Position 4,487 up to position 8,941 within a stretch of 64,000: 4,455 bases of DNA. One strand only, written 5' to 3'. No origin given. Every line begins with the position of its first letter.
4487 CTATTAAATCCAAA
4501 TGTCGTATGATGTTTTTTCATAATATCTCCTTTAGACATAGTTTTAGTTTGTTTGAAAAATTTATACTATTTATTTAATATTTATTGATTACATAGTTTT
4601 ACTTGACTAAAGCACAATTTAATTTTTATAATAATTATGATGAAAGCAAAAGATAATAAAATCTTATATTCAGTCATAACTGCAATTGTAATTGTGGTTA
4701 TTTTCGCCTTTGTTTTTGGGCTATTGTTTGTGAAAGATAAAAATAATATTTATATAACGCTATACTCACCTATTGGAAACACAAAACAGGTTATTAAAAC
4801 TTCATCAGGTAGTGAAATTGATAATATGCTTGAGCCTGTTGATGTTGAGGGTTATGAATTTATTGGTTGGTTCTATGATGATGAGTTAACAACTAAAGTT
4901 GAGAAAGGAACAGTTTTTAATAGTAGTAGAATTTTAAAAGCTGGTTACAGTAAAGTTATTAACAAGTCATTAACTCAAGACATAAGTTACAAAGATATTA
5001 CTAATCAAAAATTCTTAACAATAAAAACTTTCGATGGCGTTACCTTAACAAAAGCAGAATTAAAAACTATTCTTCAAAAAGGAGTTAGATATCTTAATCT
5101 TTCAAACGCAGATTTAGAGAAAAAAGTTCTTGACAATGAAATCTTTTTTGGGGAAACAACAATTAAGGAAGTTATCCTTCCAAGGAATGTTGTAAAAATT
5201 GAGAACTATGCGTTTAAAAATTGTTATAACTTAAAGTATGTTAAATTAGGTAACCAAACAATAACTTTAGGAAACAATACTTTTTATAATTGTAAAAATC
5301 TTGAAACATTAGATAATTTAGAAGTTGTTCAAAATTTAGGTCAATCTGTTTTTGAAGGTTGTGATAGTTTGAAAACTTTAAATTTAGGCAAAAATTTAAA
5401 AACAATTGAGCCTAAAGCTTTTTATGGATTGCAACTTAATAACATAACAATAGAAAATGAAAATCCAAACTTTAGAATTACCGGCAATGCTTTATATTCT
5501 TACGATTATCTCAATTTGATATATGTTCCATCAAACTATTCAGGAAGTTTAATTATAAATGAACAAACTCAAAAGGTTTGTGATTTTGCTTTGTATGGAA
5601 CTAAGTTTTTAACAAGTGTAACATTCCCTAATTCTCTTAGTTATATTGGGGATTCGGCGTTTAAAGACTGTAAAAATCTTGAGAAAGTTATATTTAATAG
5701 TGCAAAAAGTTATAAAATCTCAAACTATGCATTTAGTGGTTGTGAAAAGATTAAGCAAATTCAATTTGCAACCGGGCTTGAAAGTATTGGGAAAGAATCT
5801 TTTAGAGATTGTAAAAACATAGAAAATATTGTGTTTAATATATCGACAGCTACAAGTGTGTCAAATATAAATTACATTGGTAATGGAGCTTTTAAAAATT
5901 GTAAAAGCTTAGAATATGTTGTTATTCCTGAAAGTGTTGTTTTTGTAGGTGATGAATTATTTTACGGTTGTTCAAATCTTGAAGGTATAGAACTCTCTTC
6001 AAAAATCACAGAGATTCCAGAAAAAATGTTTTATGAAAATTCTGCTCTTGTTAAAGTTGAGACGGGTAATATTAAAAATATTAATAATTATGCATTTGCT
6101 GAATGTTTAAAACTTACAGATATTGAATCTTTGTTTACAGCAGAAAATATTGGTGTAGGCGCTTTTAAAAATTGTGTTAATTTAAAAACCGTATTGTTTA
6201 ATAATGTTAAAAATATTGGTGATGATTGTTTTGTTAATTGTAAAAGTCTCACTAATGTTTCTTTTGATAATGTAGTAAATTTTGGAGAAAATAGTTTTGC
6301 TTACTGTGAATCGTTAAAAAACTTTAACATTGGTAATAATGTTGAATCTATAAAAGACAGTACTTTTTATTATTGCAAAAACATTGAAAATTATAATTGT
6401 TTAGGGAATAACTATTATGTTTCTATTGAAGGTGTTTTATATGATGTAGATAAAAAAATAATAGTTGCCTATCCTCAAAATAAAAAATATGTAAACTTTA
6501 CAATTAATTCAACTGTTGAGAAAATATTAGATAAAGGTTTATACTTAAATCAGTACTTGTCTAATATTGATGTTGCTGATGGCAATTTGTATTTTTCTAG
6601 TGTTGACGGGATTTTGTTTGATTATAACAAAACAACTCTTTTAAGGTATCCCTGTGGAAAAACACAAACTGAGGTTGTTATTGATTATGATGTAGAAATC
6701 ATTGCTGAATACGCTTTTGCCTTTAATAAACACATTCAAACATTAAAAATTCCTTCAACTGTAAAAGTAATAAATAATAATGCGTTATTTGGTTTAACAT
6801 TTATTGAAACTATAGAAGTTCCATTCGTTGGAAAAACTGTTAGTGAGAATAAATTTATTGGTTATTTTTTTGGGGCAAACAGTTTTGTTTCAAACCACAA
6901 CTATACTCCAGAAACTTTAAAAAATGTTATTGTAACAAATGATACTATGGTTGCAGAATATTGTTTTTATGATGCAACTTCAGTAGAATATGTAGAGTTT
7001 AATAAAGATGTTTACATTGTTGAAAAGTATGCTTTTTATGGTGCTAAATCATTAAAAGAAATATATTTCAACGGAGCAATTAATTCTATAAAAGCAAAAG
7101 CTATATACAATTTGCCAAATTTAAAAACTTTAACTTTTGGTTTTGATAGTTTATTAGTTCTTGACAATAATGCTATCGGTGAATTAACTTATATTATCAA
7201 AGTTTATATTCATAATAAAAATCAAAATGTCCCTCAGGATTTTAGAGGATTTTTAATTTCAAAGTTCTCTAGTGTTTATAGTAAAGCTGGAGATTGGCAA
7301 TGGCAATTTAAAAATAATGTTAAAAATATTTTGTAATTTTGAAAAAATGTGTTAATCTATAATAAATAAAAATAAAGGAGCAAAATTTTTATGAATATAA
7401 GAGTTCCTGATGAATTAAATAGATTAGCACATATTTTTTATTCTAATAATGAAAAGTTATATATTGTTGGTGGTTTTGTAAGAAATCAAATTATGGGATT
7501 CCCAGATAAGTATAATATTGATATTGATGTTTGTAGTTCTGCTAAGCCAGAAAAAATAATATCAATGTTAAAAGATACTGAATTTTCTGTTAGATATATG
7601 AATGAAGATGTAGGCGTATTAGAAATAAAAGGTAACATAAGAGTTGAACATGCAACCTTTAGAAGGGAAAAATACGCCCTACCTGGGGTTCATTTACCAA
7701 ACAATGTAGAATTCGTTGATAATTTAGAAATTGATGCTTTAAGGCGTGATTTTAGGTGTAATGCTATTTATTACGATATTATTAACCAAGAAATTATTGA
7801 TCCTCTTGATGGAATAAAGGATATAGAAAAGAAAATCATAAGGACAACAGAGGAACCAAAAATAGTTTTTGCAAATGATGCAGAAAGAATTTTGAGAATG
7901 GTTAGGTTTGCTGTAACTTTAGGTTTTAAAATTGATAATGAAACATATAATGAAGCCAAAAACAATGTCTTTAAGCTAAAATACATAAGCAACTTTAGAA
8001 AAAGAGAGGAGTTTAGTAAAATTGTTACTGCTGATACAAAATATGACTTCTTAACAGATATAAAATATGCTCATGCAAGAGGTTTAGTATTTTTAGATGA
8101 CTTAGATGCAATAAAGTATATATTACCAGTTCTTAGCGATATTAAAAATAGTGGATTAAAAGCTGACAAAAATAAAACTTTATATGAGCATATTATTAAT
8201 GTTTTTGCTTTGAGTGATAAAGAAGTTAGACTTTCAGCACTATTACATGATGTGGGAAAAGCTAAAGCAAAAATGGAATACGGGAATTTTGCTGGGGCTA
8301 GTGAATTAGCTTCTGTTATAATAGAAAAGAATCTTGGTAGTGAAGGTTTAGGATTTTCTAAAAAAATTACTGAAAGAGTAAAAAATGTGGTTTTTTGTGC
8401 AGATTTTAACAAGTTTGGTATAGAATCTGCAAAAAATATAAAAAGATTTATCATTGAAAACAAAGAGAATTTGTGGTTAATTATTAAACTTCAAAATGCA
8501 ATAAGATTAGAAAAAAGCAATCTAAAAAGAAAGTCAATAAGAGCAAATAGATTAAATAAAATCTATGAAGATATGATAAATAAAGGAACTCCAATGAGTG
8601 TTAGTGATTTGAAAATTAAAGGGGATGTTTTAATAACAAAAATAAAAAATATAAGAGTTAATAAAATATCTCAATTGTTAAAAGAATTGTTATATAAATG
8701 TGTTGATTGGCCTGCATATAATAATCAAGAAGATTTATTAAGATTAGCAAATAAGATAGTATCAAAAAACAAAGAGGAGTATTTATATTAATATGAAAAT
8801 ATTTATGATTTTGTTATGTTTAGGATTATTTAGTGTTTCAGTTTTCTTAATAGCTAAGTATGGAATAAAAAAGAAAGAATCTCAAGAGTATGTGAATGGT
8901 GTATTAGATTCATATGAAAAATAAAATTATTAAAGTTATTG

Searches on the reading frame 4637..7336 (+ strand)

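Call 13: search_protein_families(library=ncbifam, proteins=[window:4637-7336:+], max_evalue=0.00001)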
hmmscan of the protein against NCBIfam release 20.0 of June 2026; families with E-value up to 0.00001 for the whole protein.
window:4637-7336:+ (899 aa): 1 family
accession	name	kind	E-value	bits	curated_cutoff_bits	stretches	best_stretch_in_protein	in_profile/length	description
NF047961.1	adhesin_HupY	equivalog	6.5e-24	84.1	1250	2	320-398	183-259/978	leucine-rich repeat adhesin HupY/LrrG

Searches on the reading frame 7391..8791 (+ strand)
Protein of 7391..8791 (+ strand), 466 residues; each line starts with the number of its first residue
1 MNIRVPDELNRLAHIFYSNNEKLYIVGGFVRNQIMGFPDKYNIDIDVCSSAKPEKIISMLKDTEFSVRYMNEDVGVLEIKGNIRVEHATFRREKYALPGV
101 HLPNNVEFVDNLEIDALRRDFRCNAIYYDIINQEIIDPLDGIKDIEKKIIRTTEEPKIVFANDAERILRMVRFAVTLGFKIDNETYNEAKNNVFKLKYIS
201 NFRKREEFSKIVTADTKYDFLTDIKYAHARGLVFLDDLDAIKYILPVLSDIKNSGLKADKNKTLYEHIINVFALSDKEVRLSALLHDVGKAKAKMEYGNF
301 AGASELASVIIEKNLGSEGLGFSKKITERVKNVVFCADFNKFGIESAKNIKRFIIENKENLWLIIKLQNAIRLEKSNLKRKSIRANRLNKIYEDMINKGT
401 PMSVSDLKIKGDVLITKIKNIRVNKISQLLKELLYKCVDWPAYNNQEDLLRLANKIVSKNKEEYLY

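Call 13: search_protein_families(library=ncbifam, proteins=[window:7391-8791:+], max_evalue=0.00001)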
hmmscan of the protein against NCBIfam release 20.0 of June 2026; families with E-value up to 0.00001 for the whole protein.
window:7391-8791:+ (466 aa): 8 families
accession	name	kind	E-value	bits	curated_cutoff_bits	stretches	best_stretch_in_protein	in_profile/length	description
TIGR02692.1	tRNA_CCA_actino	equivalog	1.3e-39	136.1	438.8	1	5-396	12-399/466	CCA tRNA nucleotidyltransferase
NF009814.0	PRK13299.1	equivalog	2.6e-38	132.1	290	1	23-455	23-392/396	CCA tRNA nucleotidyltransferase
TIGR01942.1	pcnB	subfamily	1.4e-30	106.5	305.65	1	23-215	32-219/425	polynucleotide adenylyltransferase PcnB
NF008634.1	PRK11623.1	equivalog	6.4e-18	64.5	702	1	22-219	62-265/469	polynucleotide adenylyltransferase PcnB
NF008137.0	PRK10885.1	equivalog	1.3e-17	63.7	451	1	22-369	2-327/409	multifunctional CCA addition/repair protein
NF041569.1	A-tRNAntase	equivalog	1.1e-13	50.4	1440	1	18-233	477-688/880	A-adding tRNA nucleotidyltransferase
NF009813.0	PRK13298.1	equivalog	2e-13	50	606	1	22-430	2-407/417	tRNA CCA-pyrophosphorylase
NF009812.0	PRK13297.1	equivalog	1.1e-11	44.5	624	1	22-190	13-170/364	tRNA CCA-pyrophosphorylase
